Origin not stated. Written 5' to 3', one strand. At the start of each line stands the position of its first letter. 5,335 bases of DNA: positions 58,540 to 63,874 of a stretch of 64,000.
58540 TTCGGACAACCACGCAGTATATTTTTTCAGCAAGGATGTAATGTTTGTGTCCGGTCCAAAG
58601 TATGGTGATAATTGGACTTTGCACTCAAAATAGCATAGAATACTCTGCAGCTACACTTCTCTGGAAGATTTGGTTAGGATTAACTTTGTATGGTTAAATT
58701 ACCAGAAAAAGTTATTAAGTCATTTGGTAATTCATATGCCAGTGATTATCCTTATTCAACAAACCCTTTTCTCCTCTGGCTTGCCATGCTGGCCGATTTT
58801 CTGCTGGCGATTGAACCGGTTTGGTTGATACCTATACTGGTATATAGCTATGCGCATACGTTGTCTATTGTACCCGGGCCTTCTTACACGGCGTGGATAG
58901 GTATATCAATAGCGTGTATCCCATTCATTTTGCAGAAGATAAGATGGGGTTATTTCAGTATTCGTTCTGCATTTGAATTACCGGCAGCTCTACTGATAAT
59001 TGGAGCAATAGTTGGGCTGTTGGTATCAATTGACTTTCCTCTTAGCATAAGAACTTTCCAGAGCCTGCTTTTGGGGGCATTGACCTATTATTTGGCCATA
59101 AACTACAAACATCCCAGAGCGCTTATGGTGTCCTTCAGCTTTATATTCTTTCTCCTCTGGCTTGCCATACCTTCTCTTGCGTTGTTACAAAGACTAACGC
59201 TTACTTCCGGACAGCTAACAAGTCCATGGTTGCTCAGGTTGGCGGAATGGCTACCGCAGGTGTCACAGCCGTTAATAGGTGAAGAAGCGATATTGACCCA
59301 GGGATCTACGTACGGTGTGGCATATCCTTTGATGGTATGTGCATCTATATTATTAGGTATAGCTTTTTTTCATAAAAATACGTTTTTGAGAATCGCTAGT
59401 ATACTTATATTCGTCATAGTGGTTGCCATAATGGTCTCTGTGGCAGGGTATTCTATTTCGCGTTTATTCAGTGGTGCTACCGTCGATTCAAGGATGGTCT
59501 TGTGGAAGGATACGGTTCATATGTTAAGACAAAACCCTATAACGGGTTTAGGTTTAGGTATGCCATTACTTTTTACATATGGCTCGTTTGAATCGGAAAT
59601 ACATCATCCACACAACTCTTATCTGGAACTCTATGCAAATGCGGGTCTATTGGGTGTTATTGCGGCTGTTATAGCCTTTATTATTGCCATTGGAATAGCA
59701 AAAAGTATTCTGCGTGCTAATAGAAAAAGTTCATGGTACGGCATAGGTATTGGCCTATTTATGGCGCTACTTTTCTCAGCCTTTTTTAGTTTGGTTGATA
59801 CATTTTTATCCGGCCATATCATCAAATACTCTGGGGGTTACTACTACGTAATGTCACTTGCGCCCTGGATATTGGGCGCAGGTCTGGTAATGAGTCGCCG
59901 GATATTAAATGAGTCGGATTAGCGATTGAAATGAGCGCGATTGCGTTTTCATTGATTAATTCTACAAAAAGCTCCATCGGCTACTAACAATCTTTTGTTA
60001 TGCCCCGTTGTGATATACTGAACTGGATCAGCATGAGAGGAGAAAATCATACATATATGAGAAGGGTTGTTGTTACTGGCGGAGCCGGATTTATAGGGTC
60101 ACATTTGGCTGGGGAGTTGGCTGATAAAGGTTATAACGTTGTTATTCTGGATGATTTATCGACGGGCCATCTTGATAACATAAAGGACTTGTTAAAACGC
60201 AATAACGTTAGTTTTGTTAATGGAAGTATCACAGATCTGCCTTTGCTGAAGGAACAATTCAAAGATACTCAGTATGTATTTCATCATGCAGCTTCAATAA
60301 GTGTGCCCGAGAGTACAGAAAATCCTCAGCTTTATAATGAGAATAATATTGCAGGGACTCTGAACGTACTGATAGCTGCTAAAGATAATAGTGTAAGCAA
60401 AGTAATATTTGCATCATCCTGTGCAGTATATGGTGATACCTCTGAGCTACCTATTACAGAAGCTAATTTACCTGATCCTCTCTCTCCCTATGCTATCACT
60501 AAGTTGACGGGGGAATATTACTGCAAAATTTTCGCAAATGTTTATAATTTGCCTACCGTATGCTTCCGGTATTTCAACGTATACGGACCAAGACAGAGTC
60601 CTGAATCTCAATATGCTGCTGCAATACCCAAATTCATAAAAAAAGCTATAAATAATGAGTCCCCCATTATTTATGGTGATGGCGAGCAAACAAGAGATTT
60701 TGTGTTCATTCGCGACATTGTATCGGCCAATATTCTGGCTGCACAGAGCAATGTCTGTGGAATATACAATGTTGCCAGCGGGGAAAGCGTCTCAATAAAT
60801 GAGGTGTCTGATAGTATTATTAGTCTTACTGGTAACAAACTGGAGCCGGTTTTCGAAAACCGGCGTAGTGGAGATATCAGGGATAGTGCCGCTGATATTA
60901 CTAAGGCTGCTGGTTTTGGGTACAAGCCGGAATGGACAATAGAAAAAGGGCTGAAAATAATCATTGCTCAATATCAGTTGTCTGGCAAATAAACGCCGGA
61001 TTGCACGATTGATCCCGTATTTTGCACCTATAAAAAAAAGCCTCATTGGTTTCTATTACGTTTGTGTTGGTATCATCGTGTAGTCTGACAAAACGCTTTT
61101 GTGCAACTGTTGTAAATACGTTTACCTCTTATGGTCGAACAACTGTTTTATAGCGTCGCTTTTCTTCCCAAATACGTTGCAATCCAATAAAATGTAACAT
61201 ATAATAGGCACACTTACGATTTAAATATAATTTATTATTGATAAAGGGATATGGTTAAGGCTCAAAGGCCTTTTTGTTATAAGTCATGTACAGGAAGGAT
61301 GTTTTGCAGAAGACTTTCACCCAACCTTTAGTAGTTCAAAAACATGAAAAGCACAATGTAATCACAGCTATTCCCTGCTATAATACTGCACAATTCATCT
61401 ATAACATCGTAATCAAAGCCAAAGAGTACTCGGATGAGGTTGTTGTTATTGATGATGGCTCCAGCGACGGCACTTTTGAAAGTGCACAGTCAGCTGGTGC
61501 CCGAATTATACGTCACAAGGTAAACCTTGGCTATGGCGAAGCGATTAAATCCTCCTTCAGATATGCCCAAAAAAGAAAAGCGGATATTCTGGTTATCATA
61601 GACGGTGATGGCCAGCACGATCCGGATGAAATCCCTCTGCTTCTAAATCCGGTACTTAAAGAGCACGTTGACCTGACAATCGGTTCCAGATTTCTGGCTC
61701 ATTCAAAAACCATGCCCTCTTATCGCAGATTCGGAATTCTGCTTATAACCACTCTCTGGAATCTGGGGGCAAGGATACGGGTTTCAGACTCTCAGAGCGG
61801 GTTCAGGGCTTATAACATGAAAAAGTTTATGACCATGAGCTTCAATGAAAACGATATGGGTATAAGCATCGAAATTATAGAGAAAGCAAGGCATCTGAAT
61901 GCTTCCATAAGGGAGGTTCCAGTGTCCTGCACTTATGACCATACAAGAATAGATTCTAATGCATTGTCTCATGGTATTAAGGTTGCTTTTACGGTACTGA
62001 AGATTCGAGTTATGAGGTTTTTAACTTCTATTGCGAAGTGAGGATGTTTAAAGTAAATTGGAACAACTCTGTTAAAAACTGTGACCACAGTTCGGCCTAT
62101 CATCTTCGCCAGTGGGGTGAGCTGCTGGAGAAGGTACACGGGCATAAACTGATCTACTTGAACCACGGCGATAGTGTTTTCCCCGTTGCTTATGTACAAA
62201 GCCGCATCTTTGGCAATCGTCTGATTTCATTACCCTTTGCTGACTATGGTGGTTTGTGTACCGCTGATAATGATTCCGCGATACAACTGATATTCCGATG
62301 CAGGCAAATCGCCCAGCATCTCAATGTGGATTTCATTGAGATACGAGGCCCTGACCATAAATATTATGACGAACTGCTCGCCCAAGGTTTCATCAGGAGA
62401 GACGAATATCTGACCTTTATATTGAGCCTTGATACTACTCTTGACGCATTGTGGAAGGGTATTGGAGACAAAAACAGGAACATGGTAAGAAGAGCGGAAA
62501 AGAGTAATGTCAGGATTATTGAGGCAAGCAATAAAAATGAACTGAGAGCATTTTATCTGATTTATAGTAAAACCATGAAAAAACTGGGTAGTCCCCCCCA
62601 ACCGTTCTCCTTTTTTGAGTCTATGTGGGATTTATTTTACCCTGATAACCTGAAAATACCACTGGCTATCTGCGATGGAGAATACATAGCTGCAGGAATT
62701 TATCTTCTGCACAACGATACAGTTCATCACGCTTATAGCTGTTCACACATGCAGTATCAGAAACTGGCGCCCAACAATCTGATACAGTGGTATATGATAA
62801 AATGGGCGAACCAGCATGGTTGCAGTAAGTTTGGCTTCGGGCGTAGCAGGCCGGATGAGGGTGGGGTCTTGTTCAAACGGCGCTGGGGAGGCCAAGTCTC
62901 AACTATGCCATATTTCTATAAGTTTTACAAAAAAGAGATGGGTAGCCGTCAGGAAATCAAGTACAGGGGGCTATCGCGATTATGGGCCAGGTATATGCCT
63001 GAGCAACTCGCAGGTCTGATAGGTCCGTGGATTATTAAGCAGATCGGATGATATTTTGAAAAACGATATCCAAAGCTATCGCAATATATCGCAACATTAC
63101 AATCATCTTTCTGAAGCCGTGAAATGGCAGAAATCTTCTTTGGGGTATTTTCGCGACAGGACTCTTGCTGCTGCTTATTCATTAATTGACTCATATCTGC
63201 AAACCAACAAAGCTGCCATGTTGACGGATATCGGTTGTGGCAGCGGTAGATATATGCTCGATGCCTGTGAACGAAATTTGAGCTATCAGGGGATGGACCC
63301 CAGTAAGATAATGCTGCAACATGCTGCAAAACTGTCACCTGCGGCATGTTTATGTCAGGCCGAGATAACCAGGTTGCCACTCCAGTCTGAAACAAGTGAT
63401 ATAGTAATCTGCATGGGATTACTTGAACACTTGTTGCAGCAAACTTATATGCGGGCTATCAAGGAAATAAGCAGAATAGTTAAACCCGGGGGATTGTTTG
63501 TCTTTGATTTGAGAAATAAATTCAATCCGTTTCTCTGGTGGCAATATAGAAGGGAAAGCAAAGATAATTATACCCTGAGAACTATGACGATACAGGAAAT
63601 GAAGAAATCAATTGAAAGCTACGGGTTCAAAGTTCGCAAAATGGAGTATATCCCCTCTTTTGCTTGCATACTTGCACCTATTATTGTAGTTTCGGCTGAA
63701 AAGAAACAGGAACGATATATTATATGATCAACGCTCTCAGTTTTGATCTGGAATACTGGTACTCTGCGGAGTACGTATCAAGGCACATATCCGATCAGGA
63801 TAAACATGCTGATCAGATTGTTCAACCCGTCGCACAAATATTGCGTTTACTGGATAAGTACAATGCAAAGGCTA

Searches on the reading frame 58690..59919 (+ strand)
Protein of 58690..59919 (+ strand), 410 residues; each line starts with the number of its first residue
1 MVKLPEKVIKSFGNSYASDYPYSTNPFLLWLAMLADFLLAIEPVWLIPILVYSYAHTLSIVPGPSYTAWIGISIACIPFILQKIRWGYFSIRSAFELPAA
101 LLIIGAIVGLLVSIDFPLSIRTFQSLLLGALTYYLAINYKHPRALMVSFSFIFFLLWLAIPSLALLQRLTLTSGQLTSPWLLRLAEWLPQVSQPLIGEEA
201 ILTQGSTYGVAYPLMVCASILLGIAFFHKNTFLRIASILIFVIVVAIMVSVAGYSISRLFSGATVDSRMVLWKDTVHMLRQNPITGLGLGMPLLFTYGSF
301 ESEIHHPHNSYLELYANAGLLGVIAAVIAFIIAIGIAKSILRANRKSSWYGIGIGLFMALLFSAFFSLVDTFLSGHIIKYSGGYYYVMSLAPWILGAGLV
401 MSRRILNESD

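Call 52: search_protein_families(library=pfam, proteins=[window:58690-59919:+], max_evalue=0.00001)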
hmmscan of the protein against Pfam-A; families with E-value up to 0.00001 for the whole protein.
window:58690-59919:+ (410 aa): 1 family
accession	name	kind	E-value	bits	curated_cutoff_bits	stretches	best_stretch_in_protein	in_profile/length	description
PF04932.20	Wzy_C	-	7.5e-15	55.4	31.7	1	216-325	23-147/149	O-Antigen ligase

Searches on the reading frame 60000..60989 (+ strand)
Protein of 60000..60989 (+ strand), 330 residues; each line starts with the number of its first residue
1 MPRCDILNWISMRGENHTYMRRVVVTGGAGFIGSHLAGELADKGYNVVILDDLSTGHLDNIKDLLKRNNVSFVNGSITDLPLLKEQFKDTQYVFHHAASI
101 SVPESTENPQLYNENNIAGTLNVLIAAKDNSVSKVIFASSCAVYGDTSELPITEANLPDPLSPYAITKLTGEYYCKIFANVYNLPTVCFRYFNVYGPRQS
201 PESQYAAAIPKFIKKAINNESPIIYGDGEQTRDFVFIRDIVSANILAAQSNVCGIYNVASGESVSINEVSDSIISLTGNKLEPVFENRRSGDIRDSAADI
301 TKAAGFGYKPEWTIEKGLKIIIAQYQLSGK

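Call 52: search_protein_families(library=pfam, proteins=[window:60000-60989:+], max_evalue=0.00001)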
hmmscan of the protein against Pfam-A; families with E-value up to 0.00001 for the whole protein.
window:60000-60989:+ (330 aa): 8 families
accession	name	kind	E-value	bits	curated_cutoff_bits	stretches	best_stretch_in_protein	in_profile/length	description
PF01370.27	Epimerase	-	2.1e-61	207.8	20.9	1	23-259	1-240/240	NAD dependent epimerase/dehydratase family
PF16363.11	GDP_Man_Dehyd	-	1e-58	199.8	27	1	25-319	2-330/332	GDP-mannose 4,6 dehydratase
PF01073.25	3Beta_HSD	-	1.8e-24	86.7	22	1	24-249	1-230/280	3-beta hydroxysteroid dehydrogenase/isomerase family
PF02719.21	Polysacc_synt_2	-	1e-21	77.8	20.2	1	23-282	1-252/293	Polysaccharide biosynthesis protein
PF04321.23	RmlD_sub_bind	-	2.1e-10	40.6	27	1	22-197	2-154/287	RmlD substrate binding domain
PF07993.18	NAD_binding_4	-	5.6e-09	36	20.1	1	25-218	1-231/258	Male sterility protein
PF13460.12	NAD_binding_10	-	2.3e-07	31.3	27.2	1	27-149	1-107/184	NAD(P)H-binding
PF05368.20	NmrA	-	3e-06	27.5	27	1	22-140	4-107/298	NmrA-like family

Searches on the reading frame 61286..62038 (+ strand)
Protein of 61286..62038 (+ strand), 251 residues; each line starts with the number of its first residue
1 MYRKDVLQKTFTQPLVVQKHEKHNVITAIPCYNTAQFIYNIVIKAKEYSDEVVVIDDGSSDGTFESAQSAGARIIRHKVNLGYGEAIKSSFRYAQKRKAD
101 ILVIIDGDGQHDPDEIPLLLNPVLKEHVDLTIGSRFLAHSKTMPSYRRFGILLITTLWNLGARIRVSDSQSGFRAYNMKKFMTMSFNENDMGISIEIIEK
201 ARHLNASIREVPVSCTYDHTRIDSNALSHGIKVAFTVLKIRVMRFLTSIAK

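Call 52: search_protein_families(library=pfam, proteins=[window:61286-62038:+], max_evalue=0.00001)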
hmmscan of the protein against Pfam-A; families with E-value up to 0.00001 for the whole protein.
window:61286-62038:+ (251 aa): 2 families
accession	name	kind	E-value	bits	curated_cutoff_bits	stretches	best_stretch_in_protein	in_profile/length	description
PF00535.33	Glycos_transf_2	-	2.6e-21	76.7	23.3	1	29-148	4-128/168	Glycosyl transferase family 2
PF13641.12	Glyco_tranf_2_3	-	6.7e-06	26.7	27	1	25-186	3-150/230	Glycosyltransferase like family 2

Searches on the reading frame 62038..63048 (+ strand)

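Call 52: search_protein_families(library=pfam, proteins=[window:62038-63048:+], max_evalue=0.00001)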
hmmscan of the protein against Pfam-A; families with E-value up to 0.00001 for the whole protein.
window:62038-63048:+ (337 aa): 2 families
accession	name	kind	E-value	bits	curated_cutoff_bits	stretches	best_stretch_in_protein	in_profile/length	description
PF02388.22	FemAB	-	2.3e-16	60.1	24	2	217-289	308-384/406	FemAB family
PF13480.13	Acetyltransf_6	-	3e-15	57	22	1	147-270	4-137/143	Acetyltransferase (GNAT) domain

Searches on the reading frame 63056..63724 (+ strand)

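Call 52: search_protein_families(library=pfam, proteins=[window:63056-63724:+], max_evalue=0.00001)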
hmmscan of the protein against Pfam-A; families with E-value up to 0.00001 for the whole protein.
window:63056-63724:+ (223 aa): 6 families
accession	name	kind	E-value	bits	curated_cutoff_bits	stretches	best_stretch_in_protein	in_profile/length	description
PF08241.18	Methyltransf_11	-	8.4e-19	68.5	21.2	1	58-150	2-95/95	Methyltransferase domain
PF13649.12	Methyltransf_25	-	1e-16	61.8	27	1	58-146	3-97/97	Methyltransferase domain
PF13489.12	Methyltransf_23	-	5.3e-14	52.7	27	1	50-194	20-162/164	Methyltransferase domain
PF08242.18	Methyltransf_12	-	4.4e-13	50.2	30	1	58-148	2-98/98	Methyltransferase domain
PF13847.12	Methyltransf_31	-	1.2e-09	38.5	27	1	53-154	4-113/145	Methyltransferase domain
PF05148.21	Methyltransf_8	-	4.9e-07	30.3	27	1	48-153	68-160/219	Hypothetical methyltransferase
